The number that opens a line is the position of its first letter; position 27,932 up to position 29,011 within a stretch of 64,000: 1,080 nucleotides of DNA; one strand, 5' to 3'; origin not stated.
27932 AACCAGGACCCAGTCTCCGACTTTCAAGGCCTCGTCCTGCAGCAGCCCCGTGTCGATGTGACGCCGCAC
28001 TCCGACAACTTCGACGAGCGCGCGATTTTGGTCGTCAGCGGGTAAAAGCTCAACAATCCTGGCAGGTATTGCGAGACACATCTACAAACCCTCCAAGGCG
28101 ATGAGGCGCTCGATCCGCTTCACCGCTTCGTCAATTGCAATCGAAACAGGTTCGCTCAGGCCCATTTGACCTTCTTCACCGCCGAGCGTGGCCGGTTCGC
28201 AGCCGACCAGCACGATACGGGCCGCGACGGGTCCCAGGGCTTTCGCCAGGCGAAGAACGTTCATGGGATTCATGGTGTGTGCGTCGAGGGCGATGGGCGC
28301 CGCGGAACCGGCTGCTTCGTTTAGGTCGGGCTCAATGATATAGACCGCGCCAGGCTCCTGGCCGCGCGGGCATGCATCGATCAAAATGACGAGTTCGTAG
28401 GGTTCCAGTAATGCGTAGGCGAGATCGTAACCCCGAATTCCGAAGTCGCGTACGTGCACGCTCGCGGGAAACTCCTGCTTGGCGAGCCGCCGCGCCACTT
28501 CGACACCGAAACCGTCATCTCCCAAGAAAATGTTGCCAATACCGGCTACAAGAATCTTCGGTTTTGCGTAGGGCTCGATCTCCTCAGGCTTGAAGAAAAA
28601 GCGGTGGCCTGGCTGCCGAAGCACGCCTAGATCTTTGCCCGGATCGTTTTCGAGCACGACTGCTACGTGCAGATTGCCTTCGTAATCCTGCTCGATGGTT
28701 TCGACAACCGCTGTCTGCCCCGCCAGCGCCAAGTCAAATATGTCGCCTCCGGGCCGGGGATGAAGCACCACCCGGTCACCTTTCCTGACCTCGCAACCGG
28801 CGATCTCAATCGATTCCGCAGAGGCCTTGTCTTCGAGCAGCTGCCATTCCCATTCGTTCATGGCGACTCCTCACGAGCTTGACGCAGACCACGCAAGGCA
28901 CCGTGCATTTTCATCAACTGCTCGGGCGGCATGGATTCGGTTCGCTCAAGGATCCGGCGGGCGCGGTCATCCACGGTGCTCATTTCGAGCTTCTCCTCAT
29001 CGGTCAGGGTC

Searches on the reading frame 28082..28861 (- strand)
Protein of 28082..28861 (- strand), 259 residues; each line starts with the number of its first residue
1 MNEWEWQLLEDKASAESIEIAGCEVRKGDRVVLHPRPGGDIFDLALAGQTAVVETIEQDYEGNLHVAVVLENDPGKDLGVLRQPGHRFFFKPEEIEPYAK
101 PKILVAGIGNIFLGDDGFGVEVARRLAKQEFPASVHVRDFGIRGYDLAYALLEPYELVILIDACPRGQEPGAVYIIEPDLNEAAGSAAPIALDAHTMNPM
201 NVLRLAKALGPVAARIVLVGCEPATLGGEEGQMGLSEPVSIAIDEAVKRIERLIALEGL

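Call 48: search_protein_families(library=pfam, proteins=[window:28082-28861:-], max_evalue=0.01)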
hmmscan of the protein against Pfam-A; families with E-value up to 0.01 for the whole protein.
window:28082-28861:- (259 aa): 1 family
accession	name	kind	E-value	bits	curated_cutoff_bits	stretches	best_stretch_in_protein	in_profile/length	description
PF01750.23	HycI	-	1.9e-16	60.5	23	1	120-251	1-128/130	Hydrogenase maturation protease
